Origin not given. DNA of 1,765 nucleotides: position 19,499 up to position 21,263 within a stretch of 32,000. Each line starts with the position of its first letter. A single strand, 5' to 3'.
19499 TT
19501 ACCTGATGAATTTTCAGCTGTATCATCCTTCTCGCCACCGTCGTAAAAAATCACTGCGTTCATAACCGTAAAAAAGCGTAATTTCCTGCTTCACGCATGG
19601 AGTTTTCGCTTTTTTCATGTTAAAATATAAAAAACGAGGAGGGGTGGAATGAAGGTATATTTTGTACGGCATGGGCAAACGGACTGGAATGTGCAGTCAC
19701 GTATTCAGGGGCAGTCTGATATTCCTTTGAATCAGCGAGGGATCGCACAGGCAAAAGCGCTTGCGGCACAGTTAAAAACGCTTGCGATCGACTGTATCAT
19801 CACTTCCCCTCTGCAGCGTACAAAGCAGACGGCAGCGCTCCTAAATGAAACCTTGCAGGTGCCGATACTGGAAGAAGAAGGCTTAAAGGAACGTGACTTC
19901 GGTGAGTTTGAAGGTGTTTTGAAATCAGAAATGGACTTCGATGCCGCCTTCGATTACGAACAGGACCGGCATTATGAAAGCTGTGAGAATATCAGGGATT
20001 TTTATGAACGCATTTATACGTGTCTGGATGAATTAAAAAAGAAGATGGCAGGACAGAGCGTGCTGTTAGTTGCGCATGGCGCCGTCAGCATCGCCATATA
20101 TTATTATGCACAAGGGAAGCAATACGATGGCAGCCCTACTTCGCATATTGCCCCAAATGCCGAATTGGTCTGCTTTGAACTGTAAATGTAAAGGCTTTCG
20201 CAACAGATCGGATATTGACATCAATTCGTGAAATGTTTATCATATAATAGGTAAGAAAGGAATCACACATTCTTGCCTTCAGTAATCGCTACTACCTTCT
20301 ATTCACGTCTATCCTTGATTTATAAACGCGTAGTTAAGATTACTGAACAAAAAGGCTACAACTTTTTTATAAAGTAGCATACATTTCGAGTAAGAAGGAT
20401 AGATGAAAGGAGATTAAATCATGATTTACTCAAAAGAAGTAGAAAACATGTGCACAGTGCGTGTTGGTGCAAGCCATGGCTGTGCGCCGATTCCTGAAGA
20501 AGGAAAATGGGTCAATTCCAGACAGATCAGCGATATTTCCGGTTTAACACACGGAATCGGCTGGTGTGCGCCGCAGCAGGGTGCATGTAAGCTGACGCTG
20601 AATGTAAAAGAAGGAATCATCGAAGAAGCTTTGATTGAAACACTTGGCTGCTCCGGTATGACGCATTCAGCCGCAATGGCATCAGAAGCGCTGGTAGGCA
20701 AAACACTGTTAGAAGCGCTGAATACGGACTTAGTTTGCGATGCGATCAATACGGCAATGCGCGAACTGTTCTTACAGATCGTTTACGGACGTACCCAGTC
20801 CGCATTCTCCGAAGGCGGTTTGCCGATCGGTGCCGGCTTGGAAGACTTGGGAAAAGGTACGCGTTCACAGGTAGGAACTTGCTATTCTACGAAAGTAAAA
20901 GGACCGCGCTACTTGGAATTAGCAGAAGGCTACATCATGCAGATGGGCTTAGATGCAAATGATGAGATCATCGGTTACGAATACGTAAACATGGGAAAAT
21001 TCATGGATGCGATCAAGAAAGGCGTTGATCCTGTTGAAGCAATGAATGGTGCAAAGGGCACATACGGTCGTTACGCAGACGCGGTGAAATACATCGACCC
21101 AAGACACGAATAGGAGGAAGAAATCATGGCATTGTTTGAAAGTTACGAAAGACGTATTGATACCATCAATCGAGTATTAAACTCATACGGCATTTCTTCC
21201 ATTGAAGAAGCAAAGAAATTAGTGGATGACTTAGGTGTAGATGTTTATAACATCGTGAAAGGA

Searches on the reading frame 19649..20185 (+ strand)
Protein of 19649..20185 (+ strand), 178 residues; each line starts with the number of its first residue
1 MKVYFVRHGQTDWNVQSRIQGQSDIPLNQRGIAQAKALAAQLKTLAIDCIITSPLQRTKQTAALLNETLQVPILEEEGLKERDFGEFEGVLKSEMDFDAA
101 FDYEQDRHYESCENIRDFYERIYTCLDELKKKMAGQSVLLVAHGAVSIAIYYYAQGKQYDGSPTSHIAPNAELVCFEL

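Call 6: search_protein_families(library=pfam, proteins=[window:19649-20185:+], max_evalue=0.01)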
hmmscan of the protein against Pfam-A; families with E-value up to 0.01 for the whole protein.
window:19649-20185:+ (178 aa): 1 family
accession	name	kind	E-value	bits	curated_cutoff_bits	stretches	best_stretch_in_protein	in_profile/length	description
PF00300.27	His_Phos_1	-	1.5e-48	165.5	21.7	1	3-177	1-180/194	Histidine phosphatase superfamily (branch 1)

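Call 42: find_encoding_contigs(protein=window:19649-20185:+, flank=10000, max_places=10)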
Protein window:19649-20185:+ (178 aa): 23 contigs read that carry it; 10 places shown.
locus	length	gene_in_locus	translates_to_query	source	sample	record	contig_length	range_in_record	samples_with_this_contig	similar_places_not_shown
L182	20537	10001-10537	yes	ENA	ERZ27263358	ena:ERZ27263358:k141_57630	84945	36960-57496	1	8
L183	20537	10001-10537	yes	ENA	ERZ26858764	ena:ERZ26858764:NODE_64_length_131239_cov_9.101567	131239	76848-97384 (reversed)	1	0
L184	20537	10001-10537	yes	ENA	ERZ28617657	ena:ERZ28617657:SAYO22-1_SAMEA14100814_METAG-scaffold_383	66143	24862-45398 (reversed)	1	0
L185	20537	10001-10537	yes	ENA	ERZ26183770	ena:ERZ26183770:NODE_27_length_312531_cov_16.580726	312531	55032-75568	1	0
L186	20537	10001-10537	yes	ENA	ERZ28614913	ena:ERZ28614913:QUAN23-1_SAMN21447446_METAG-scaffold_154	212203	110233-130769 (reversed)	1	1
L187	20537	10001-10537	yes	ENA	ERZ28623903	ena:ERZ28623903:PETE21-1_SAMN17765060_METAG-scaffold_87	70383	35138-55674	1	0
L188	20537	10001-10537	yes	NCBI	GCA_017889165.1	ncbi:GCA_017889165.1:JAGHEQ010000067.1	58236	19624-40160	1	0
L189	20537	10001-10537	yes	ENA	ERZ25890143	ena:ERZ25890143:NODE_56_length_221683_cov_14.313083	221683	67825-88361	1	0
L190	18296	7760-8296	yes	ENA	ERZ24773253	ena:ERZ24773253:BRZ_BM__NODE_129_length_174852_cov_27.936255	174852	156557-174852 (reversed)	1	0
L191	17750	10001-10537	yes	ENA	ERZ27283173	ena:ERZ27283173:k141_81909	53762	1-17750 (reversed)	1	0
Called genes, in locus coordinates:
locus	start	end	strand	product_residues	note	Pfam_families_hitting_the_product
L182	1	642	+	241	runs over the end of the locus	PF08032:SpoU_sub_bind, PF00588:SpoU_methylase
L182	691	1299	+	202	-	PF08281:Sigma70_r4_2 (weak)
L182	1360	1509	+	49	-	PF00471:Ribosomal_L33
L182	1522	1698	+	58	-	PF00584:SecE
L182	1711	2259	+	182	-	PF02357:NusG, PF00467:KOW (weak)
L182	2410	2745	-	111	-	PF01638:HxlR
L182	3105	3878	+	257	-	PF12680:SnoaL_2, PF07366:SnoaL (weak), PF12680:SnoaL_2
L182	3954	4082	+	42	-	-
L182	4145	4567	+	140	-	PF13183:Fer4_8 (faint), PF13534:Fer4_17 (faint), PF13746:Fer4_18 (faint), PF13484:Fer4_16 (faint), PF14697:Fer4_21 (faint), PF13187:Fer4_9, PF13237:Fer4_10 (weak), PF12838:Fer4_7, +4 more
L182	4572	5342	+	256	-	PF01661:Macro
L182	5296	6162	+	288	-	-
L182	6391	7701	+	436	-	PF04326:SLFN_AlbA_2, PF13749:HATPase_c_4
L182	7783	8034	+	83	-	-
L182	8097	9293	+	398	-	PF13173:AAA_14, PF13635:DUF4143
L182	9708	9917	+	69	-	-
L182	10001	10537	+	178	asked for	PF00300:His_Phos_1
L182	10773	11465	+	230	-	-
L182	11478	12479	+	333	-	PF14057:GGGtGRT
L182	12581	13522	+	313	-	-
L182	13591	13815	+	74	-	PF03840:SecG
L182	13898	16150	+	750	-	PF08206:OB_RNB, PF17876:CSD2, PF00773:RNB, PF00575:S1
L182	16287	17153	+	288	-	PF09587:PGA_cap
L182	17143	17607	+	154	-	PF01668:SmpB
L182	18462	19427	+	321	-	-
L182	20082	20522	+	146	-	PF00359:PTS_EIIA_2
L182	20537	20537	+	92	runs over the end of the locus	PF02302:PTS_IIB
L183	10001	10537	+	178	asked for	PF00300:His_Phos_1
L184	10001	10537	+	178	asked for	PF00300:His_Phos_1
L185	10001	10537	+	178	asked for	PF00300:His_Phos_1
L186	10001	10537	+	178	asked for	PF00300:His_Phos_1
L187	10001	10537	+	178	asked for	PF00300:His_Phos_1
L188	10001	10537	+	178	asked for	PF00300:His_Phos_1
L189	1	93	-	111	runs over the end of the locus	PF01638:HxlR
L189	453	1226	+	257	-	PF07366:SnoaL (faint), PF12680:SnoaL_2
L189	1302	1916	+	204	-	PF01243:PNPOx_N, PF13746:Fer4_18 (faint), PF13183:Fer4_8 (faint), PF13534:Fer4_17 (faint), PF13484:Fer4_16 (faint), PF13237:Fer4_10 (weak), PF12838:Fer4_7 (weak), PF13187:Fer4_9 (weak), +4 more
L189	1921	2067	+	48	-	-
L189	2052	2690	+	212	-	PF01661:Macro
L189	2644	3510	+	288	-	-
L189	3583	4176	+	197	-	-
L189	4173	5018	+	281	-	PF08843:AbiEii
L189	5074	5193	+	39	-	-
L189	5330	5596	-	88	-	PF15738:YafQ_toxin (weak), PF05016:ParE_toxin (weak)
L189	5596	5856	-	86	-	PF04014:MazE_antitoxin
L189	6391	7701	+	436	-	PF04326:SLFN_AlbA_2, PF13749:HATPase_c_4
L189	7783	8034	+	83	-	-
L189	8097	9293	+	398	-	PF13173:AAA_14, PF13635:DUF4143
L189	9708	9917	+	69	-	-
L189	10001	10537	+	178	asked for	PF00300:His_Phos_1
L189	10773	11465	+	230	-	-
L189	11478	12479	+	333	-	PF14057:GGGtGRT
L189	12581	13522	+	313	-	-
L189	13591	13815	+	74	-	PF03840:SecG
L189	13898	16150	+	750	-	PF08206:OB_RNB, PF17876:CSD2, PF00773:RNB, PF00575:S1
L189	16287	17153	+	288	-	PF09587:PGA_cap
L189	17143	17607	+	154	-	PF01668:SmpB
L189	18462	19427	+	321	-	-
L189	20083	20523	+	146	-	PF00359:PTS_EIIA_2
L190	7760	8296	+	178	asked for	PF00300:His_Phos_1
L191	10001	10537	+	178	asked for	PF00300:His_Phos_1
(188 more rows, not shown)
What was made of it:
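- On SirTM / macrodomain pair (the target gene): The neighbours in M. timonensis are HxlR, SnoaL_2 and PNPOx/Fer4 (call 42).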

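Call 55: search_solved_structures(query=L182:5296-6162:+, max_evalue=0.01, show_alignments=1)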
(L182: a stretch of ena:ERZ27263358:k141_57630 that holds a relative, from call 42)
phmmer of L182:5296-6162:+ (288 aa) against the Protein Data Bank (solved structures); distinct sequences matched with E-value up to 0.01: 2.
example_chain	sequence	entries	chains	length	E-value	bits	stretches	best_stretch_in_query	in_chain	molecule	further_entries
5a3a_A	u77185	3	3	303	3.8e-79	269.3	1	15-284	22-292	SIR2 FAMILY PROTEIN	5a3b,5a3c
8rsn_A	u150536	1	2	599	1.5e-26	96.6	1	23-286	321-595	ADP-ribose 1''-phosphate phosphatase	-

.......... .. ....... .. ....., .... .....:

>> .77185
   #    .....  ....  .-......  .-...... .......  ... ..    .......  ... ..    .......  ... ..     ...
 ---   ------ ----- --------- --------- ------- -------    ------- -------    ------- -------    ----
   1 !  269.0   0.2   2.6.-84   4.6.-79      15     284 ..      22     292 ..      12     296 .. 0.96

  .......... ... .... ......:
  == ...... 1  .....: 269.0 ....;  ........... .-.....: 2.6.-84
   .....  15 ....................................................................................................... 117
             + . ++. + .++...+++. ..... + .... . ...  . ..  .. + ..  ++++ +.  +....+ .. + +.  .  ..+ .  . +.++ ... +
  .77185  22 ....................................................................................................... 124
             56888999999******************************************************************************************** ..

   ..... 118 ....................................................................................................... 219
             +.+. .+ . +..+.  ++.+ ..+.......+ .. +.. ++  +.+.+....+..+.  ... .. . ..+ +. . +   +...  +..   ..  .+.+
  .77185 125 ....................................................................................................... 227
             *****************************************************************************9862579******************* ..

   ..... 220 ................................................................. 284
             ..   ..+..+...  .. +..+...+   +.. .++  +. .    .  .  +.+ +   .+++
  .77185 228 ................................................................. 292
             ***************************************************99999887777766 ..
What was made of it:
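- On SirTM / macrodomain pair (the target gene): PDB 5A3A at 3.8e-79 over residues 15-284 (call 55).
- Call 55: that protein hits PDB 5A3A (SirTM) at 3.8e-79.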

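Call 59: search_protein_families(library=padloc, proteins=[L182:5296-6162:+, L182:4572-5342:+, L189:3583-4176:+, L189:4173-5018:+, L189:5330-5596:-, L189:5596-5856:-], max_evalue=0.001)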
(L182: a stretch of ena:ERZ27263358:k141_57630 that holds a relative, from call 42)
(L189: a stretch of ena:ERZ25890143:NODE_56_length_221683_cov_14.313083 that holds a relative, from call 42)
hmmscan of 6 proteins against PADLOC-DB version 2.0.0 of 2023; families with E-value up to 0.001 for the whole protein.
L182:5296-6162:+ (288 aa): 0 families

L182:4572-5342:+ (256 aa): 0 families

L189:3583-4176:+ (197 aa): 21 families
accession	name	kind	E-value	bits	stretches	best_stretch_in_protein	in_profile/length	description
PDLC02225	AbiEi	-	9.9e-74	245.3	1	1-196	4-194/198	AbiEi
PDLC02265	AbiEi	-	1.9e-37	127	1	9-196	8-197/198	AbiEi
PDLC02248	AbiEi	-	1.1e-31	108.1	1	3-196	3-197/198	AbiEi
PDLC02283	AbiEi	-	2e-29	100.7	1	7-196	9-200/201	AbiEi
PDLC02263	AbiEi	-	2.5e-25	87.7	1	3-196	49-244/244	AbiEi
PDLC02245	AbiEi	-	5.7e-25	86.1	1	10-197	5-194/194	AbiEi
PDLC02239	AbiEi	-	3.5e-24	83.6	1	19-196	13-193/195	AbiEi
PDLC02275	AbiEi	-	2.1e-23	81.3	1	9-196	4-183/184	AbiEi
PDLC02228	AbiEi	-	4.9e-22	76.3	1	4-152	27-166/216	AbiEi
PDLC02238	AbiEi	-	6.9e-22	76.1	1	33-192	18-174/180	AbiEi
PDLC02262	AbiEi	-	1.1e-18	65.6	1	3-197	14-206/206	AbiEi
PDLC02249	AbiEi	-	4.2e-17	60.5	1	3-154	4-149/184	AbiEi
PDLC02254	AbiEi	-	2.4e-14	51.5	1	15-186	15-187/197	AbiEi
PDLC02260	AbiEi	-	8.9e-14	49.4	1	4-115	4-116/131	AbiEi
PDLC02267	AbiEi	-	3.8e-12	44.2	1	32-190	40-192/252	AbiEi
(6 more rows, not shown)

L189:4173-5018:+ (281 aa): 21 families
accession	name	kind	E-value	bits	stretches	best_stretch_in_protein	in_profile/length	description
PDLC02288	AbiEii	-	2.7e-97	323.2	1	3-274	8-270/294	AbiEii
PDLC02312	AbiEii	-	4.5e-50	168.4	1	9-256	13-260/299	AbiEii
PDLC02320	AbiEii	-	7.2e-40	134.3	1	137-274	1-138/147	AbiEii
PDLC02326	AbiEii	-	2.8e-39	132.2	1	4-124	3-119/133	AbiEii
PDLC02291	AbiEii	-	5.3e-32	109.4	1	5-224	16-222/310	AbiEii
PDLC02319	AbiEii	-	6.3e-24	83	1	34-258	5-218/241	AbiEii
PDLC02304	AbiEii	-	3.6e-19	67.7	1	9-227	4-213/260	AbiEii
PDLC02310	AbiEii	-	1.4e-15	55.5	1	33-216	27-208/265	AbiEii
PDLC02311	AbiEii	-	1.9e-14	52.1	1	12-277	7-257/283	AbiEii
PDLC02314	AbiEii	-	6.7e-14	49.9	1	8-225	13-226/290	AbiEii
PDLC02321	AbiEii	-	5.9e-12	43.8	1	144-208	161-222/296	AbiEii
PDLC02308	AbiEii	-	2.1e-11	42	1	31-247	14-233/279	AbiEii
PDLC02323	AbiEii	-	1e-09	36.4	1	22-214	15-197/248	AbiEii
PDLC02306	AbiEii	-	1.6e-09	35.8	1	135-228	145-234/280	AbiEii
PDLC02300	AbiEii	-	9.9e-08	29.8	1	27-224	20-216/259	AbiEii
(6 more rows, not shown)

L189:5330-5596:- (88 aa): 0 families

L189:5596-5856:- (86 aa): 0 families

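Call 70: find_homologous_proteins(query=L182:5296-6162:+, max_evalue=1e-60)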
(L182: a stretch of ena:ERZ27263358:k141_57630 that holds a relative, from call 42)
Query L182:5296-6162:+ (288 aa): 8000 proteins with E <= 1e-60 among 8000 candidates; the best 120 are listed.
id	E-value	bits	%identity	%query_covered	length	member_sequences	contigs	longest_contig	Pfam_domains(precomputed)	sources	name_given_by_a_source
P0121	2.1e-199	679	99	100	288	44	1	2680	-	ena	-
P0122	2.0e-174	597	-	-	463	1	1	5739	PF02146.24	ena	-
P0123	1.1e-171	588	86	100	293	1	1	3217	-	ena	-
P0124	1.3e-168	578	82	100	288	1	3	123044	-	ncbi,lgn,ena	-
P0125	1.7e-168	577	84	100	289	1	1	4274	-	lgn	-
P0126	8.0e-167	572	83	100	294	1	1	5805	-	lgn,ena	-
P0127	1.1e-166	572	82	100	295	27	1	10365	-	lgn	-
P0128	1.4e-166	571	84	100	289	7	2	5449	-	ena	-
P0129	7.8e-166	569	83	100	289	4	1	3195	-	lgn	-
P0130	1.2e-165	568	82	100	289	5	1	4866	-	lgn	-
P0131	4.2e-165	566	82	100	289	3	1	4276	-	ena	-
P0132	3.2e-164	563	80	100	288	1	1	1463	-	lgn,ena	-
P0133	1.1e-163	562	81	100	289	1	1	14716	-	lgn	-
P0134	1.5e-163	561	81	100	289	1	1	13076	-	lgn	-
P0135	1.7e-163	561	80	99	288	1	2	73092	-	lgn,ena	-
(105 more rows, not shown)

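Call 71: list_cluster_members(proteins=[P0121])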
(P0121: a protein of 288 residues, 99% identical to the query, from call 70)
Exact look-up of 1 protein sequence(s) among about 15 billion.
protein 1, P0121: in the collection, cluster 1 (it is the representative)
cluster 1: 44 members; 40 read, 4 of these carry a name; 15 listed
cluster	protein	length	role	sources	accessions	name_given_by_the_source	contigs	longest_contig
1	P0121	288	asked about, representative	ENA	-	-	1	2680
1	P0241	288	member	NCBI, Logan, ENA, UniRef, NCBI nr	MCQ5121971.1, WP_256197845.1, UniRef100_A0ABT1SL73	Sir2 silent information regulator family NAD-dependent deacetylase [Massilicoli ... | Sir2 silent information regulator family NAD-dependent deacetylase n=1 Tax=Massilicoli ...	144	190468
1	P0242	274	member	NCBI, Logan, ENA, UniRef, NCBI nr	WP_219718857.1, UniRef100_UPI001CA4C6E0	SIR2 family NAD-dependent protein deacylase [Massilicoli timonensis] | SIR2 family NAD-dependent protein deacylase n=1 Tax=Massilicoli timonensis TaxID=2015901 ... | Sir2 silent information regulator family NAD-dependent deacetylase [Massilicoli ...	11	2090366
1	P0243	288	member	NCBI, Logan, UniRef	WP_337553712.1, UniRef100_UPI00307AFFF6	Sir2 silent information regulator family NAD-dependent deacetylase [Massilicoli ... | SIR2 family NAD-dependent protein deacylase n=1 Tax=Massilicoli timonensis TaxID=2015901 ...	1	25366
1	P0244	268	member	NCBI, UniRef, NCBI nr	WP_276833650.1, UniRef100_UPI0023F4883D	Sir2 silent information regulator family NAD-dependent deacetylase [Massilicoli ... | SIR2 family NAD-dependent protein deacylase n=1 Tax=Massilicoli timonensis TaxID=2015901 ...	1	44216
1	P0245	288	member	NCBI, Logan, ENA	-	-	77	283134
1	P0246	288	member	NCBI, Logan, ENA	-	-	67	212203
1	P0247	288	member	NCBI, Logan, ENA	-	-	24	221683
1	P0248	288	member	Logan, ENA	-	-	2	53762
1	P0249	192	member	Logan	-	-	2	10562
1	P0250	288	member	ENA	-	-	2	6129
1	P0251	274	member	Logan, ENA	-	-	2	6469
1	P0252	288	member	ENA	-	-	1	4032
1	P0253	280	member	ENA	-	-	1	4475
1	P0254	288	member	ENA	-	-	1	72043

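Call 73: find_encoding_contigs(protein=P0242, flank=10000, max_places=6)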
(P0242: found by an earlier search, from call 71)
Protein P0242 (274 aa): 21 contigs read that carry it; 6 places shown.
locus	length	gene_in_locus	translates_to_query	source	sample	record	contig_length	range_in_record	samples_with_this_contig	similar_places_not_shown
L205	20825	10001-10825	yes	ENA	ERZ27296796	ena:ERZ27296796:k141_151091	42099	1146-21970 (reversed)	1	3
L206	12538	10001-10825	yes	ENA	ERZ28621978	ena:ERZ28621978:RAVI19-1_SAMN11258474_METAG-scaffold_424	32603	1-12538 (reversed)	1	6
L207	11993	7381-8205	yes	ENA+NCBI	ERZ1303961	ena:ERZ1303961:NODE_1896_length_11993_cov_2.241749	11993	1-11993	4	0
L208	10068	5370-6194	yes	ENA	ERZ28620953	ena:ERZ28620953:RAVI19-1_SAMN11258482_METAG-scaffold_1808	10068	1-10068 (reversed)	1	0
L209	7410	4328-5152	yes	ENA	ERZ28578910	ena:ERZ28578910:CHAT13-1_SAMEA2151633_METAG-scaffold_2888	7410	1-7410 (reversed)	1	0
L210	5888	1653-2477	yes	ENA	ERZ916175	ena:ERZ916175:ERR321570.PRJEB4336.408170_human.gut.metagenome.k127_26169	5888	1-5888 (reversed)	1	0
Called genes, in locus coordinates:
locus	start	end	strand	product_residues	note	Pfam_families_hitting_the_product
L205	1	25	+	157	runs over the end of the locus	PF02590:SPOUT_MTase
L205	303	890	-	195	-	PF00574:CLP_protease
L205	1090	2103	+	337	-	PF00044:Gp_dh_N, PF02800:Gp_dh_C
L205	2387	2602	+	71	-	-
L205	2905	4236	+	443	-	PF01406:tRNA-synt_1e, PF01921:tRNA-synt_1f (faint), PF00133:tRNA-synt_1, PF09334:tRNA-synt_1g (weak), PF09190:DALR_2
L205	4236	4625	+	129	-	PF00636:Ribonuclease_3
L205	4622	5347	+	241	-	PF08032:SpoU_sub_bind, PF00588:SpoU_methylase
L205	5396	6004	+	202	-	PF08281:Sigma70_r4_2 (weak)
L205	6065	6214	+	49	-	PF00471:Ribosomal_L33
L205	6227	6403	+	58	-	PF00584:SecE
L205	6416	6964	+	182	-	PF02357:NusG, PF00467:KOW (weak)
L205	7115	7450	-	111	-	PF01638:HxlR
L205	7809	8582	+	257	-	PF07366:SnoaL (weak), PF12680:SnoaL_2, PF07366:SnoaL (weak), PF12680:SnoaL_2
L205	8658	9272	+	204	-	PF01243:PNPOx_N, PF13183:Fer4_8 (faint), PF13534:Fer4_17 (faint), PF13484:Fer4_16 (faint), PF14697:Fer4_21 (faint), PF13237:Fer4_10 (weak), PF12838:Fer4_7, PF13187:Fer4_9 (weak), +3 more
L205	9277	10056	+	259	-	PF01661:Macro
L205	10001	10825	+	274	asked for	-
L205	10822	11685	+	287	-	PF02146:SIR2 (faint)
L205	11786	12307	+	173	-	PF18987:DUF5720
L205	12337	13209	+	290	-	PF13730:HTH_36 (weak), PF19481:DUF6017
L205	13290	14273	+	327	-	PF13154:DUF3991, PF13155:Toprim_2 (weak)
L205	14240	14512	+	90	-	-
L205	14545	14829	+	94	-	-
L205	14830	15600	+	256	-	PF20379:DUF6674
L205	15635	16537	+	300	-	-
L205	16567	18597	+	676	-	PF18796:LPD1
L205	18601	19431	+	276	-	PF18852:LPD34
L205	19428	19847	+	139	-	PF12957:DUF3846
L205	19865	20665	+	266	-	-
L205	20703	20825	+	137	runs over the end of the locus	-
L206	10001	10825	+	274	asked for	-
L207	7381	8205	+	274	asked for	-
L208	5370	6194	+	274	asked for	-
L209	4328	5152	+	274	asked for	-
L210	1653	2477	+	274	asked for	-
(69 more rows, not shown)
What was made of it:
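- Tried and rejected: It became unnecessary once attL contigs from the same samples showed a large element (call 73).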

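Call 83: search_protein_families(library=ncbifam, proteins=[L182:5296-6162:+, L182:4572-5342:+, L205:10822-11685:+], max_evalue=0.001)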
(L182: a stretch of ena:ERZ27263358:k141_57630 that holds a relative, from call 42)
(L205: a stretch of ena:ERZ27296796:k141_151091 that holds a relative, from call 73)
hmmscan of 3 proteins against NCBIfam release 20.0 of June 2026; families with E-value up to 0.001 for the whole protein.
L182:5296-6162:+ (288 aa): 4 families
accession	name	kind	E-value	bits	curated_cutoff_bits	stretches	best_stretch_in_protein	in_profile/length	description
NF001753.0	PRK00481.1-3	subfamily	1.9e-07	30.3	243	1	17-190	2-159/252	NAD-dependent protein deacylase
NF001754.0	PRK00481.1-4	equivalog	7.4e-05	22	252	1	16-150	3-132/244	NAD-dependent protein deacylase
NF001752.0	PRK00481.1-1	equivalog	0.00049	19.7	221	0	17-166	3-146/242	NAD-dependent protein deacylase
NF040867.1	prot_deacyl_CobB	equivalog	0.00056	19.2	320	1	20-188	2-152/242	NAD-dependent protein deacetylase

L182:4572-5342:+ (256 aa): 11 families
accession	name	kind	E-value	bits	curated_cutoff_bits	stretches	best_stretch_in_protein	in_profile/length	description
NF003163.0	PRK04143.1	equivalog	4.6e-112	373.7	272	1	2-256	3-260/265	protein-ADP-ribose hydrolase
NF001664.0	PRK00431.1-6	equivalog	3.1e-48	163.4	200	1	83-255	4-168/173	O-acetyl-ADP-ribose deacetylase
NF001660.0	PRK00431.1-1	equivalog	5.5e-41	140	271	1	84-256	6-171/177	O-acetyl-ADP-ribose deacetylase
NF001663.0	PRK00431.1-4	equivalog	5.2e-40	137.3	285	1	83-256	9-175/180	ADP-ribose-binding protein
NF001661.0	PRK00431.1-2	equivalog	4.2e-37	127.8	291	1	83-254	3-169/179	O-acetyl-ADP-ribose deacetylase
NF001667.0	PRK00431.2-3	equivalog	1.6e-23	83.3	252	1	83-255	10-172/182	ADP-ribose-binding protein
NF001668.0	PRK00431.2-4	equivalog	8.1e-21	74.3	278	1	83-253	51-209/220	ADP-ribose-binding protein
NF001665.0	PRK00431.2-1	equivalog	7.3e-20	71.3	315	1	78-254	5-169/177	ADP-ribose-binding protein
NF001662.0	PRK00431.1-3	equivalog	1.6e-19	70.4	215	1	83-254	5-179/185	[protein ADP-ribosylglutamate] hydrolase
NF009880.0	PRK13341.1-1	equivalog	2.1e-18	66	891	1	81-232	427-571/599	AAA family ATPase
NF001666.0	PRK00431.2-2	equivalog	1.1e-10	41.6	246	1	84-237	4-145/164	ADP-ribose-binding protein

L205:10822-11685:+ (287 aa): 4 families
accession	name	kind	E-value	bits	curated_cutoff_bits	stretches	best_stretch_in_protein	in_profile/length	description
NF001753.0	PRK00481.1-3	subfamily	9.4e-08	31.3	243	1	17-189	3-159/252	NAD-dependent protein deacylase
NF001752.0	PRK00481.1-1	equivalog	1e-05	25.2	221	1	16-169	3-150/242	NAD-dependent protein deacylase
NF001754.0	PRK00481.1-4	equivalog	1.5e-05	24.3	252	1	16-168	4-149/244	NAD-dependent protein deacylase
NF040867.1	prot_deacyl_CobB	equivalog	2.6e-05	23.6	320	1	19-187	2-152/242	NAD-dependent protein deacetylase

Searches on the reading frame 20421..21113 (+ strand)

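Call 6: search_protein_families(library=pfam, proteins=[window:20421-21113:+], max_evalue=0.01)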
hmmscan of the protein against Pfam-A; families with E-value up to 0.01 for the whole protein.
window:20421-21113:+ (230 aa): 1 family
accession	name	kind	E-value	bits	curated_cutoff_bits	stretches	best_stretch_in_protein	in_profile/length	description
PF01592.21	NifU_N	-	0.00012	22.7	22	1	56-113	38-95/127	NifU-like N terminal domain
